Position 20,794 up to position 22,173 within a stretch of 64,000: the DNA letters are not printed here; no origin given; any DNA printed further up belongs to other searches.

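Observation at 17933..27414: IclR-controlled eight-gene operon joining a TRAP transporter, a LarA-like protein and a corrinoid protein flanked by two UroD-fold proteins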

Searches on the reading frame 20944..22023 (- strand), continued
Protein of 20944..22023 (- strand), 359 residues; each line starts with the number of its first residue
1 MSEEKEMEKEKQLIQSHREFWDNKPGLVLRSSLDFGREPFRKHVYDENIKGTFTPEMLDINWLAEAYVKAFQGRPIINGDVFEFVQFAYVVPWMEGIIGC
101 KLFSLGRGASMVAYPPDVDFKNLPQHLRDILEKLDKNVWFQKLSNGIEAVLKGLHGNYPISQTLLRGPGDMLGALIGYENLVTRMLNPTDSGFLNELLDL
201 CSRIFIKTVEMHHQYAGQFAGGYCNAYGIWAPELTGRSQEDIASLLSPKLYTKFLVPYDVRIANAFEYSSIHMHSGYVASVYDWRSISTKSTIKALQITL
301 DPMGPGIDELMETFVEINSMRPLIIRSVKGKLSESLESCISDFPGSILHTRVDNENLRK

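Call 27: predict_structure(alignment_id=A1)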
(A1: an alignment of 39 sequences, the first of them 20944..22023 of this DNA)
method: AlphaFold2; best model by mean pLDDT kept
length: 359 residues; sequences in the alignment: 39
mean_pLDDT: 95.2   pTM: 0.93
mean pLDDT of the five models: 95.2, 95.1, 94.8, 94.1, 94.1
residues with pLDDT >= 90: 326; 70-90: 27; 50-70: 5; < 50: 1
segments of 3 or more residues with pLDDT < 50: none
pLDDT, mean of each block of 10 residues (from residue 1): 82 98 98 88 93 97 97 93 96 98 92 96 98 98 98 96 97 98 98 99 99 97 97 97 97 99 98 96 98 98 92 98 94 93 97 68
secondary structure, 60 per line:
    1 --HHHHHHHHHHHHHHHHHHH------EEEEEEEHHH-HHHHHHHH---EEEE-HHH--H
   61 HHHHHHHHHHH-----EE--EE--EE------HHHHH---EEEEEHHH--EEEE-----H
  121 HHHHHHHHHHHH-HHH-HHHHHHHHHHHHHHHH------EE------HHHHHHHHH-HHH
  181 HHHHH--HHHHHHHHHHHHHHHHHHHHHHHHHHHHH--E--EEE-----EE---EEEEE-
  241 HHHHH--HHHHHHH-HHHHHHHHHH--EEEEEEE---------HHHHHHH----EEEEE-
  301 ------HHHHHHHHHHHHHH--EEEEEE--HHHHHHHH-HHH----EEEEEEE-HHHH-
elements in order: H3-21 E28-34 H39-46 E50-53 H60-71 H93-97 E101-105 E111-114 H120-132 H138-153 H168-176 H178-185 H188-216 E222-224 E235-239 H241-245 H248-254 H256-265 E268-274 H284-290 E295-299 H307-320 E323-328 H331-338 E347-353 H355-358

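Call 30: fold_search(model_id=the predicted structure, library=pdb)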
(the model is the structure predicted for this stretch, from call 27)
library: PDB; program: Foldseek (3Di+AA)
matches with E <= 10: 868; with E <= 0.001: 6
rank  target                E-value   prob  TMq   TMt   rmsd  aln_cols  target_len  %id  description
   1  3gw3                  1.2e-06  1.00  0.56  0.56   6.1       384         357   12  human UROD mutant K297N (released 2009-07-07)
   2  1r3r                  1.4e-06  1.00  0.59  0.59   5.2       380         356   11  Uroporphyrinogen Decarboxylase with mutation D86N (released 2003-12-09)
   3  1uro                  1.5e-06  1.00  0.57  0.58   6.1       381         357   11  UROPORPHYRINOGEN DECARBOXYLASE (released 1998-08-26)
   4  1r3s                  1.9e-06  1.00  0.61  0.62   4.7       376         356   10  Uroporphyrinogen Decarboxylase single mutant D86G in complex with coproporphyrinogen-I (released 2003-12-09)
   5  1r3v                  8.6e-06  1.00  0.60  0.60   5.3       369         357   11  Uroporphyrinogen Decarboxylase single mutant D86E in complex with coproporphyrinogen-I (released 2003-12-09)
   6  4wsh_B                1.3e-05  1.00  0.56  0.58   5.4       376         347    9  Crystal structure of Probable Uroporphyrinogen decarboxylase (UPD) (URO-D) from Pseudomonas aeruginosa (released 2014-11-19)
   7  4a3u_A                3.7e-03  0.85  0.32  0.33   9.8       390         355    9  X-structure of the old yellow enzyme homologue from zymomonas mobilis (NCR) (released 2012-10-17)
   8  3gka_B                4.3e-03  0.87  0.34  0.35   9.3       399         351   11  Crystal structure of N-ethylmaleimidine reductase from Burkholderia pseudomallei (released 2009-03-17)
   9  8qn1_C                5.2e-03  0.85  0.36  0.35  10.2       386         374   12  OPR3 variant - R283D (released 2024-08-14)
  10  8auq_A                5.8e-03  0.66  0.29  0.28  12.7       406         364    8  OPR3 Y370F variant in complex with ethyl (Z)-2-(hydroxyimino)-3-oxopentanoate (released 2023-03-01)
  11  8vcn                  6.1e-03  0.80  0.34  0.34   8.8       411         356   11  GluER mutant - W66F F269Y Q293T F68Y T36E P263L (released 2024-03-13)
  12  8qnx                  6.5e-03  0.85  0.36  0.36   9.6       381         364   12  OPR3 variant with redesigned loop 6 (8aa) in complex with NADH4 (released 2025-04-09)
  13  8aum_A                8.1e-03  0.66  0.29  0.29  12.7       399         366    8  OPR3 Y190F variant in complex with ethyl (Z)-2-(hydroxyimino)-3-oxopentanoate (released 2023-03-01)
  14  3gx9                  9.1e-03  0.87  0.35  0.35   8.5       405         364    8  Structure of morphinone reductase N189A mutant in complex with tetrahydroNAD (released 2009-05-26)
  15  9em5                  9.1e-03  0.85  0.27  0.27   7.7       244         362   11  OPR3 variant Y364P in its monomeric form (released 2024-08-14)
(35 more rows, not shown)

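Call 34: find_encoding_contigs(protein=P0008, flank=6000, max_places=2)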
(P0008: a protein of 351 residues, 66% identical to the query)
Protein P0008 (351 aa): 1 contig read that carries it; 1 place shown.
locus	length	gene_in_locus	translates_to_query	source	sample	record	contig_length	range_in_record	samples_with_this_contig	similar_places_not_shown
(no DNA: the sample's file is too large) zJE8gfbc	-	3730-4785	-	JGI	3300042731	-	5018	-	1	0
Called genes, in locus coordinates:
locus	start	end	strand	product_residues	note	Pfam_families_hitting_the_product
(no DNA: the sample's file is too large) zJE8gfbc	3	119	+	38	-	?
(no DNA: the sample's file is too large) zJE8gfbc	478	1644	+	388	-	-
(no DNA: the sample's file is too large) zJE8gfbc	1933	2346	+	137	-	PF04290:DctQ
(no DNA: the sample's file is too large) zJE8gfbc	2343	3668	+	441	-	PF06808:DctM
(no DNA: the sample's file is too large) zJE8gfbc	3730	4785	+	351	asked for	-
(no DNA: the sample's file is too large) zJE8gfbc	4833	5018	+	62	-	?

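Call 35: find_encoding_contigs(protein=P0003, flank=6000, max_places=2)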
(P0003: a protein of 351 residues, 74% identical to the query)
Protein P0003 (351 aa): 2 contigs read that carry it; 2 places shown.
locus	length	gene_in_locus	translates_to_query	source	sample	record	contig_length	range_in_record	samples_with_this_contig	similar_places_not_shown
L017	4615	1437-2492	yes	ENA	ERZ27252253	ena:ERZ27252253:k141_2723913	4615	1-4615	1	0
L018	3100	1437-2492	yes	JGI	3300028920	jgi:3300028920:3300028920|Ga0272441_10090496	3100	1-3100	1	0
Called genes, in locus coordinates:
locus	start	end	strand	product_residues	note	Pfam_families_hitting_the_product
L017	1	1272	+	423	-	?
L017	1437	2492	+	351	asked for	-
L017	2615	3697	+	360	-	-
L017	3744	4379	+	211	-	PF02607:B12-binding_2, PF02310:B12-binding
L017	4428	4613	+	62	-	?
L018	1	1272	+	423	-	?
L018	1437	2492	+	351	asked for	-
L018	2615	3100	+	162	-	?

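Call 36: find_encoding_contigs(protein=P0004, flank=6000, max_places=2)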
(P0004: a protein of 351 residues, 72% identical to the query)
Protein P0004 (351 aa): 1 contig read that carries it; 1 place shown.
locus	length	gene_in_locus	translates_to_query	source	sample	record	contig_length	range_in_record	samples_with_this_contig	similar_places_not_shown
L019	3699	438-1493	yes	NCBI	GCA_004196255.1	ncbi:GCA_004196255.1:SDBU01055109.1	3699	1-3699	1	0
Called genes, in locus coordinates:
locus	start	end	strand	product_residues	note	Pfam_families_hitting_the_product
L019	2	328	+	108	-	?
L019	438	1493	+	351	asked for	-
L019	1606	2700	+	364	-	-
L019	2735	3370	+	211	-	PF02607:B12-binding_2, PF02310:B12-binding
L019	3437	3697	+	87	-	?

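Call 37: find_related_loci(query=A1, collection=metagenome_contigs, flank=10000)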
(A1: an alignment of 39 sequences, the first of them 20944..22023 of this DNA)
Query A1 (359 aa) in metagenome_contigs; peptide patterns used: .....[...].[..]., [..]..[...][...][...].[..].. (x = any residue, [..] = any of these).
320 stretches matched a pattern; 107 encode a relative of the query (tblastn E <= 1e-3); the best 80 are kept; 80 distinct loci.
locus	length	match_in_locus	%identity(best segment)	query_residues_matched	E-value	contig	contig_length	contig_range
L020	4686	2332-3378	73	10-358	0e+0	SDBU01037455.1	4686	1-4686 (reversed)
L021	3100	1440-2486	74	10-358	0e+0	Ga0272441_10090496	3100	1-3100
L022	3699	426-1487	71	5-358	0e+0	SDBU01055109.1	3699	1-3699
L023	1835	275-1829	70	3-358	0e+0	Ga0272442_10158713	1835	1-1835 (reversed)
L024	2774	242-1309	54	1-354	6e-145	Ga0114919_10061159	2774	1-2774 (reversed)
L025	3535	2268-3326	55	1-352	9e-143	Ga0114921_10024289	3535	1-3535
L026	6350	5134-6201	53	1-355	4e-138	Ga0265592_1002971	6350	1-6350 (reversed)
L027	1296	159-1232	54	1-355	3e-150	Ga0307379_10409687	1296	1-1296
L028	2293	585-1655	53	1-354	3e-144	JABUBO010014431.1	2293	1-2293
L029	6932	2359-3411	56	1-350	3e-135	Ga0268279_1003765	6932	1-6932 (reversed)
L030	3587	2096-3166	54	1-356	3e-138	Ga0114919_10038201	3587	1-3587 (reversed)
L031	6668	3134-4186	55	1-349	2e-134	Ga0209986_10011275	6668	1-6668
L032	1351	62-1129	54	1-355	2e-146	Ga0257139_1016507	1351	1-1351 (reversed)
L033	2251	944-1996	55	1-349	2e-142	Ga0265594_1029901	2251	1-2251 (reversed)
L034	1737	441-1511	53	1-354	2e-144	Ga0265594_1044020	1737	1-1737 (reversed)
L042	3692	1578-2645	53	1-355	2e-134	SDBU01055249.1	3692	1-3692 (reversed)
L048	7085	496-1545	53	4-351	4e-127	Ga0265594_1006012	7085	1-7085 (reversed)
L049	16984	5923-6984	53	7-356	9e-127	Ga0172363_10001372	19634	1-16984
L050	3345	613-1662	51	6-352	2e-128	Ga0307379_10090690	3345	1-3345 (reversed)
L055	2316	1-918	56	45-349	3e-128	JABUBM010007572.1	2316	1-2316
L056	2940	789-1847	50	1-351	1e-124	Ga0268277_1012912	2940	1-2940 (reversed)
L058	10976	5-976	54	38-358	1e-117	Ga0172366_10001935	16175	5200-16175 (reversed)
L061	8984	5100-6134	46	12-354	5e-111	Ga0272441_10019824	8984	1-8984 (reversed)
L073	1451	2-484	51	193-353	3e-55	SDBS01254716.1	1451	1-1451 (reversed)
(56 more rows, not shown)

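Call 44: search_protein_families(library=pfam, proteins=[L061:101-1831:+, L061:1887-2867:+, L061:2833-3816:+, L061:3829-5061:+, L061:5052-6170:+, L061:6178-6810:+, L061:6873-8087:+, L061:8105-8749:+, L042:226-1479:+], max_evalue=0.001)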
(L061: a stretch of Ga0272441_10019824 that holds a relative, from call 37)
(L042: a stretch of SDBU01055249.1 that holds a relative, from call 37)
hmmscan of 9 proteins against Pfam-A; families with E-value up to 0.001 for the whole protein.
L061:101-1831:+ (576 aa): 1 family
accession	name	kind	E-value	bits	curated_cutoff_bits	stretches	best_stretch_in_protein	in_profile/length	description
PF00496.27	SBP_bac_5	-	1.1e-44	153.5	32.4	1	104-460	3-339/368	Bacterial extracellular solute-binding proteins, family 5 Middle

L061:1887-2867:+ (326 aa): 2 families
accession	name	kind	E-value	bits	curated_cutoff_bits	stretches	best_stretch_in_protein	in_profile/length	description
PF00528.27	BPD_transp_1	-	6.2e-35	121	26.4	1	125-324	1-183/184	Binding-protein-dependent transport system inner membrane component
PF19300.4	BPD_transp_1_N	-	1.8e-08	35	23.8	1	1-113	1-113/114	Binding-prot-dependent transport system membrane comp, N-term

L061:2833-3816:+ (327 aa): 2 families
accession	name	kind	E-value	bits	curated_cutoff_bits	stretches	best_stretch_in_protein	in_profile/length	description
PF00528.27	BPD_transp_1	-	5.2e-27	95.2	26.4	1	130-313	2-183/184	Binding-protein-dependent transport system inner membrane component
PF12911.12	OppC_N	-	3.3e-06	27.3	23.9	1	38-88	4-53/53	N-terminal TM domain of oligopeptide transport permease C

L061:3829-5061:+ (410 aa): 1 family
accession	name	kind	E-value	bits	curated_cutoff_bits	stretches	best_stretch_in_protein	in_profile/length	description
PF09861.14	Lar_N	-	2.1e-48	164.7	23.3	1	15-208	4-197/204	Lactate racemase N-terminal domain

L061:5052-6170:+ (372 aa): 0 families

L061:6178-6810:+ (210 aa): 2 families
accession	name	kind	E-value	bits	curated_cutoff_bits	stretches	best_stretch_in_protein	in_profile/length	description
PF02310.24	B12-binding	-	8.5e-28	97.1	32.1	1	90-200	2-118/121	B12 binding domain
PF02607.22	B12-binding_2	-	7.4e-19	68.2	23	1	5-76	3-73/74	B12 binding domain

L061:6873-8087:+ (404 aa): 1 family
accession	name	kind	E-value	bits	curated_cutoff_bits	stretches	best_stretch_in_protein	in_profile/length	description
PF01208.23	URO-D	-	1.8e-28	100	23.9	1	98-402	1-343/346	Uroporphyrinogen decarboxylase (URO-D)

L061:8105-8749:+ (214 aa): 2 families
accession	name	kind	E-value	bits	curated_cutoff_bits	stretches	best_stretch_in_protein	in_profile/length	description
PF07729.17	FCD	-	1.5e-15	58.1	24.3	1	80-204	2-123/125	FCD domain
PF00392.27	GntR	-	2.6e-14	53.1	27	1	8-67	2-62/64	Bacterial regulatory proteins, gntR family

L042:226-1479:+ (417 aa): 1 family
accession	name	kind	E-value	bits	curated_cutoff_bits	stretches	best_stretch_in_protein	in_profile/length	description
PF09861.14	Lar_N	-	6.3e-55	186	23.3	1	12-210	1-200/204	Lactate racemase N-terminal domain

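Call 74: search_protein_families(library=pfam, proteins=[L006:11981-12643:+, L006:12689-13732:+], max_evalue=0.0001)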
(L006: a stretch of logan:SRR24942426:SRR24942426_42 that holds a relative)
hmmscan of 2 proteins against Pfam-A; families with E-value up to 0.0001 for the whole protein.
L006:11981-12643:+ (220 aa): 0 families

L006:12689-13732:+ (347 aa): 0 families

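Call 75: search_protein_representatives(alignment_id=A1)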
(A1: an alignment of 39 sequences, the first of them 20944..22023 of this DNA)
Query: 39 sequences, 363 profile positions. Proteins with E-value up to 0.001 (for the whole library): 1461; up to 1e-10: 659; up to 1e-30: 285. The best 150 are listed.
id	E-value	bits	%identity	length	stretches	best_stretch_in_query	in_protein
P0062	1.1e-165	567.5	-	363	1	4-361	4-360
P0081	1.2e-130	452.2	-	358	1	4-358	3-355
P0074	3.6e-121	421.0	-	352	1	11-353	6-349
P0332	4.8e-105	367.9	-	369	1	8-358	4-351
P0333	1.2e-87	310.7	-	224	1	157-359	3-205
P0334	5.7e-86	305.2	-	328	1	34-359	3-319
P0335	1.4e-83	297.4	-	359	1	10-360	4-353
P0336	8.1e-80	284.9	-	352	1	7-358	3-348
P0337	1.2e-77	277.8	-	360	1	8-352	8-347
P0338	3.1e-77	276.4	-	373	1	10-354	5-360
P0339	6.3e-76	272.1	-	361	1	11-353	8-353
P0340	1.6e-74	267.5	-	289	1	57-353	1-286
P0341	5.8e-74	265.7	-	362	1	11-356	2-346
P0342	6.3e-72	259.0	-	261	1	98-359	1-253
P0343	6.9e-72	258.8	-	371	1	5-358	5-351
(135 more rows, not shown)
